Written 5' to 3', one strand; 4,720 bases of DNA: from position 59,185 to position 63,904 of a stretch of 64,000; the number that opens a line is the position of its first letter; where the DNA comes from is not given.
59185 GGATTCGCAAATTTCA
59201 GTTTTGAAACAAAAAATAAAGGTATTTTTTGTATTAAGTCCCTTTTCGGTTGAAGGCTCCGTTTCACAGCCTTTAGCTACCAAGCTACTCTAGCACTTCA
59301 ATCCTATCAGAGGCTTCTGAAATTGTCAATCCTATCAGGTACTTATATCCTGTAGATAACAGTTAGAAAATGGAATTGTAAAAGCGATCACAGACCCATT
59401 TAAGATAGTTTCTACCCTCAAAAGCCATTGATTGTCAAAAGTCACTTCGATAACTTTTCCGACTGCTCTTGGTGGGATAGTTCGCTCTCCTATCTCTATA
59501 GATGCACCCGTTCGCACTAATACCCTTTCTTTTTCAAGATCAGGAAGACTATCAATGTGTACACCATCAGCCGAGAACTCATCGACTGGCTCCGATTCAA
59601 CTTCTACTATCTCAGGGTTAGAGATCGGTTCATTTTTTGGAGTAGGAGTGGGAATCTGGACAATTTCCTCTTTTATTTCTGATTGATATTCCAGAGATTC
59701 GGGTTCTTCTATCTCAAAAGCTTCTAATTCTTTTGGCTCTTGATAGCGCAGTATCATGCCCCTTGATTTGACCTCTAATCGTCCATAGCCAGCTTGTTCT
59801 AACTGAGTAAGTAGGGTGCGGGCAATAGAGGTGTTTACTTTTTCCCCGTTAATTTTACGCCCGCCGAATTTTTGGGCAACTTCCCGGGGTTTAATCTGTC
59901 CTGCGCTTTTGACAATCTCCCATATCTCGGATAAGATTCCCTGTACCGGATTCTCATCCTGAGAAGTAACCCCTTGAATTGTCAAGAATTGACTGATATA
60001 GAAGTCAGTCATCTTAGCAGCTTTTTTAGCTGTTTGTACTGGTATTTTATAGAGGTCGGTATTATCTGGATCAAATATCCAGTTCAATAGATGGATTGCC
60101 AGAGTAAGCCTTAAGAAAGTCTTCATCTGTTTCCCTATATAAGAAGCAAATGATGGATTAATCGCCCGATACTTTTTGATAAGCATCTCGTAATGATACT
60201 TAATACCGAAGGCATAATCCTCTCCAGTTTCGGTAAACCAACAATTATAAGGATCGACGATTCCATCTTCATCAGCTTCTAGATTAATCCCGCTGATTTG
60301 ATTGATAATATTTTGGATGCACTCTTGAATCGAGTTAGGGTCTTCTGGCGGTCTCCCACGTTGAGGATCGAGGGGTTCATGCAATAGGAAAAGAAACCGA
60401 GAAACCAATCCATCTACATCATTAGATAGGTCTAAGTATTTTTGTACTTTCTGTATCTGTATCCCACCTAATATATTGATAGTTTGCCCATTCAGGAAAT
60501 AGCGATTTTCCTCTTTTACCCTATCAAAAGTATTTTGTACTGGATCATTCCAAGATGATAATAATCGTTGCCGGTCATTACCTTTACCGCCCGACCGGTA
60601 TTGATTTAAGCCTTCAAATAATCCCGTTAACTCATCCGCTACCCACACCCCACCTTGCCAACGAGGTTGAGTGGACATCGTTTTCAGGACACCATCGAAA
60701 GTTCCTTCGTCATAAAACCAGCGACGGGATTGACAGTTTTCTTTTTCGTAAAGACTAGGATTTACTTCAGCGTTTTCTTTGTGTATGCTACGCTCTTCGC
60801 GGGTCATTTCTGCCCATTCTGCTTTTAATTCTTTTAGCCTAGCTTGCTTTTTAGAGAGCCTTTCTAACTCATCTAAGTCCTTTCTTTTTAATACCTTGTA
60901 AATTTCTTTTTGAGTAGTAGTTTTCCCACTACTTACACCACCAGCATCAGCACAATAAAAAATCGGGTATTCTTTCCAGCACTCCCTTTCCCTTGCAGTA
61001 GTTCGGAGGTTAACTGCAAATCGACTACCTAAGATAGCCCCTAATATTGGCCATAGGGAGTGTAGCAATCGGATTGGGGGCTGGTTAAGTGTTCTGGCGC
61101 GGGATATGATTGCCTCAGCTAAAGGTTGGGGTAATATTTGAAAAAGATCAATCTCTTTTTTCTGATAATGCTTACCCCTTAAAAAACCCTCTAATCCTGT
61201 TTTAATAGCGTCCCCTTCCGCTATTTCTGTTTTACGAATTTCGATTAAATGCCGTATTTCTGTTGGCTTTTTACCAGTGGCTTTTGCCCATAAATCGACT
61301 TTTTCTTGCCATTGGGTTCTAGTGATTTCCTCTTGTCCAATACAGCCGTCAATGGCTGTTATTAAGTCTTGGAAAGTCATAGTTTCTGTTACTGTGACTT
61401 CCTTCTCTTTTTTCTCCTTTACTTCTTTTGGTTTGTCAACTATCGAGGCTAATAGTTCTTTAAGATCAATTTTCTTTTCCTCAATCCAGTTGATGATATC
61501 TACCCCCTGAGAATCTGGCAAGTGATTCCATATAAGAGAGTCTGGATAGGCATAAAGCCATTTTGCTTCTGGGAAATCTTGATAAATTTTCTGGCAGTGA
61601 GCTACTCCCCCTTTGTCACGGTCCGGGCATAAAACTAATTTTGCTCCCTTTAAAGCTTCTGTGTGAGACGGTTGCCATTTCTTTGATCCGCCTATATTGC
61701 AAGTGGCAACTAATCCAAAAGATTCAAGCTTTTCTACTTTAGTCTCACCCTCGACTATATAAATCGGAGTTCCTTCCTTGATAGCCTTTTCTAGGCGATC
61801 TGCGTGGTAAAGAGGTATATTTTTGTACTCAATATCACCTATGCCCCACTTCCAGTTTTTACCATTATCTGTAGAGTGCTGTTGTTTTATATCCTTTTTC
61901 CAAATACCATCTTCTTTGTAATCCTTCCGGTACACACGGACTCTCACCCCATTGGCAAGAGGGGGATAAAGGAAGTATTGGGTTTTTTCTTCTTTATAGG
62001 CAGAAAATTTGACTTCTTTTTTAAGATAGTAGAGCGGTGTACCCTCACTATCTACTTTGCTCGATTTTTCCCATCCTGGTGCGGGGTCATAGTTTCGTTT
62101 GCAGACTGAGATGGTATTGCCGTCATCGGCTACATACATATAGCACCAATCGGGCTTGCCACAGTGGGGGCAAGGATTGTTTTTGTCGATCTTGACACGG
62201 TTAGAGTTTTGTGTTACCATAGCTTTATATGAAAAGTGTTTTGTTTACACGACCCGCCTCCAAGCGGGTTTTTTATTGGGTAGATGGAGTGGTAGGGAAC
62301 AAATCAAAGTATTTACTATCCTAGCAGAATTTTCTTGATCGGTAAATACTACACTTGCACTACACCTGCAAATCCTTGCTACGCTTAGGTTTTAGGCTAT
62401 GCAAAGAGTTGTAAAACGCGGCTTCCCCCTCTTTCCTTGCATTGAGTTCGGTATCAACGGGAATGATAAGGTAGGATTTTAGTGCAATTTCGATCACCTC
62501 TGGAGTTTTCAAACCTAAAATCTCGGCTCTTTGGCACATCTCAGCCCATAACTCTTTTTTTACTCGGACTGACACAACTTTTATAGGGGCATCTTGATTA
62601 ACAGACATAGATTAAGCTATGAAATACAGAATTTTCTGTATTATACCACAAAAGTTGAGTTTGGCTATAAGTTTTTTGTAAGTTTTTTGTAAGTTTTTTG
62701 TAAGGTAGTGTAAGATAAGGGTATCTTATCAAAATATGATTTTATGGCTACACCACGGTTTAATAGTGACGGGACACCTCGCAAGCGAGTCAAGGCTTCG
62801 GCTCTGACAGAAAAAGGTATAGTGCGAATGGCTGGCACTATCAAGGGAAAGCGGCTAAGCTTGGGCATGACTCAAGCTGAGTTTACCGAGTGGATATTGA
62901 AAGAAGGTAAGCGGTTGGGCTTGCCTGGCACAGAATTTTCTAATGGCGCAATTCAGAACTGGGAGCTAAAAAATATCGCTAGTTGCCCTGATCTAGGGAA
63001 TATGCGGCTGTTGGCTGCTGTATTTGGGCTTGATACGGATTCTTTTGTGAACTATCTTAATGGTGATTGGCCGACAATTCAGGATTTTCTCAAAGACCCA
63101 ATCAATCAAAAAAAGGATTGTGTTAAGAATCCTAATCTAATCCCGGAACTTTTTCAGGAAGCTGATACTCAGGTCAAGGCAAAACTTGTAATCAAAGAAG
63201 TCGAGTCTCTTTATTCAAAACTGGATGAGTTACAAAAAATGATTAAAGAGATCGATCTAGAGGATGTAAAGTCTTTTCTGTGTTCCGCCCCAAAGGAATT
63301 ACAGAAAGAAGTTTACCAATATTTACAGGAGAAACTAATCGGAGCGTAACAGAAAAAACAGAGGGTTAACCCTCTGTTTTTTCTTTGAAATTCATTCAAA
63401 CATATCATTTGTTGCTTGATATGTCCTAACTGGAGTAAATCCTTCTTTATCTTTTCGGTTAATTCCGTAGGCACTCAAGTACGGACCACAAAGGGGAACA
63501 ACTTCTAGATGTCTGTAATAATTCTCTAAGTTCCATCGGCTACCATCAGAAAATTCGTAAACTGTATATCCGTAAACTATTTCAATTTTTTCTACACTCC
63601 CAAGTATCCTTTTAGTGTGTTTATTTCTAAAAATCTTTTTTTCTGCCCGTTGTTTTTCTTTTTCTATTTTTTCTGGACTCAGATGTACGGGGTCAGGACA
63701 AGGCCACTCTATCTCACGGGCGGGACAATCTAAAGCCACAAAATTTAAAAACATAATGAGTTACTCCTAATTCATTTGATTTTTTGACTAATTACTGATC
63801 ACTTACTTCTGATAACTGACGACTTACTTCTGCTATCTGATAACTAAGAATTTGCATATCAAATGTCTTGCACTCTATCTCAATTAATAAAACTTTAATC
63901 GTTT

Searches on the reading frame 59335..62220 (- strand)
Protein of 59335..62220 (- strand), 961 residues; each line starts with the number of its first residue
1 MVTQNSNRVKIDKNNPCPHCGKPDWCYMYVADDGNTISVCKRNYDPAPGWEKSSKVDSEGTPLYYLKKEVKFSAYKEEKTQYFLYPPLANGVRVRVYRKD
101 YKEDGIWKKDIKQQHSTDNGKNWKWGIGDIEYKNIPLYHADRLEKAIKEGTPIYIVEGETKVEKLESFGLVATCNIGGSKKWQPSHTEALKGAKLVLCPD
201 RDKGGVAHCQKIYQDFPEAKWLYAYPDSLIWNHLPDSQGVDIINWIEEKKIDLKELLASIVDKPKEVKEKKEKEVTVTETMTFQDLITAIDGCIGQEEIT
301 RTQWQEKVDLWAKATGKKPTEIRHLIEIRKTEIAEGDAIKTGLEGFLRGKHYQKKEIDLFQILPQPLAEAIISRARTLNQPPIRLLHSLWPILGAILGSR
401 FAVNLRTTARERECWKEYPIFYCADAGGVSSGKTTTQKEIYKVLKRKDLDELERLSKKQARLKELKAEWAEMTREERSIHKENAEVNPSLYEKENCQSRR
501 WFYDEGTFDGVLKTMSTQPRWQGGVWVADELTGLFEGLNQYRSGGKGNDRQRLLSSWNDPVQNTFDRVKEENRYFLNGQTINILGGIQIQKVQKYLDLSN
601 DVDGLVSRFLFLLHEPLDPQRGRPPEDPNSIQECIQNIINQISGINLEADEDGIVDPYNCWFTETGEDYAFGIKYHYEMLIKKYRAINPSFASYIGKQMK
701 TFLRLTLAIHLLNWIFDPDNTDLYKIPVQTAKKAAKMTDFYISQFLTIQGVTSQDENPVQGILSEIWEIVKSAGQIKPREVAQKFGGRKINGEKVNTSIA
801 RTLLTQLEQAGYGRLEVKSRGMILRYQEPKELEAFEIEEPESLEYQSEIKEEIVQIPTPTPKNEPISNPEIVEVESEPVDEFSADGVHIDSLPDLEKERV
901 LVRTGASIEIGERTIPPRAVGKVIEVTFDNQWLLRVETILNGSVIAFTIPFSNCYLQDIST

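Call 25: search_protein_families(library=pfam, proteins=[window:59335-62220:-], max_evalue=0.001)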
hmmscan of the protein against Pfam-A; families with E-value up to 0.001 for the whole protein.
window:59335-62220:- (961 aa): 1 family
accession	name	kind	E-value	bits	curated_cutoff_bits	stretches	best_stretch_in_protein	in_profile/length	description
PF13148.11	DUF3987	-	6.1e-25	88.6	27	1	413-749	31-362/364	Protein of unknown function (DUF3987)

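Call 88: search_protein_families(library=phrogs, proteins=[window:59335-62220:-], max_evalue=0.001)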
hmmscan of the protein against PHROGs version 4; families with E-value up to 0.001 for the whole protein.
window:59335-62220:- (961 aa): 3 families
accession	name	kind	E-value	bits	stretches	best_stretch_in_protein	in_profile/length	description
phrog_2373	-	DNA, RNA and nucleotide metabolism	1.5e-12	47.9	1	420-815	112-502/515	DNA helicase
phrog_6088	-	DNA, RNA and nucleotide metabolism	6.8e-11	42.3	1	132-299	169-335/772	DNA primase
phrog_239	-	DNA, RNA and nucleotide metabolism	4.8e-07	30.1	1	7-275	35-321/801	DNA primase/helicase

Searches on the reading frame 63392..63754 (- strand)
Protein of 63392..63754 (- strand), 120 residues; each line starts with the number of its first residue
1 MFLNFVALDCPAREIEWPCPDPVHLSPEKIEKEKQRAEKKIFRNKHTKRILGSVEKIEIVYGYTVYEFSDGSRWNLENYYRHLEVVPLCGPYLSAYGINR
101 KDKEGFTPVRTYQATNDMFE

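Call 105: find_encoding_contigs(protein=window:63392-63754:-, flank=10000, max_places=1)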
Protein window:63392-63754:- (120 aa): 6 contigs read that carry it; 1 place shown.
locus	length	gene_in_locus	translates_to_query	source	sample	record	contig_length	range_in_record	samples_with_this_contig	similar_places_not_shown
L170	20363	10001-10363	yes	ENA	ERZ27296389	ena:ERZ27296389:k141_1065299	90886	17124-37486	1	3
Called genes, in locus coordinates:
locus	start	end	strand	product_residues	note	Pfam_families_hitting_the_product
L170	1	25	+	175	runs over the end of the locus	-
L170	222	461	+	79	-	-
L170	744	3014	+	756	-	PF13550:Phage-tail_3 (faint), PF23666:Rcc01698_C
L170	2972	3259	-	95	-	-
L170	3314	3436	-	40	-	-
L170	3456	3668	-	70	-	-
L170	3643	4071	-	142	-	-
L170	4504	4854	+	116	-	-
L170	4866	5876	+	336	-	PF18897:Gp3-like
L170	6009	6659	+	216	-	-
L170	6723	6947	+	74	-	-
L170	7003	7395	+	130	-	-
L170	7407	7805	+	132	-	-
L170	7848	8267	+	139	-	-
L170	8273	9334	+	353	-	-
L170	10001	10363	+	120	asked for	-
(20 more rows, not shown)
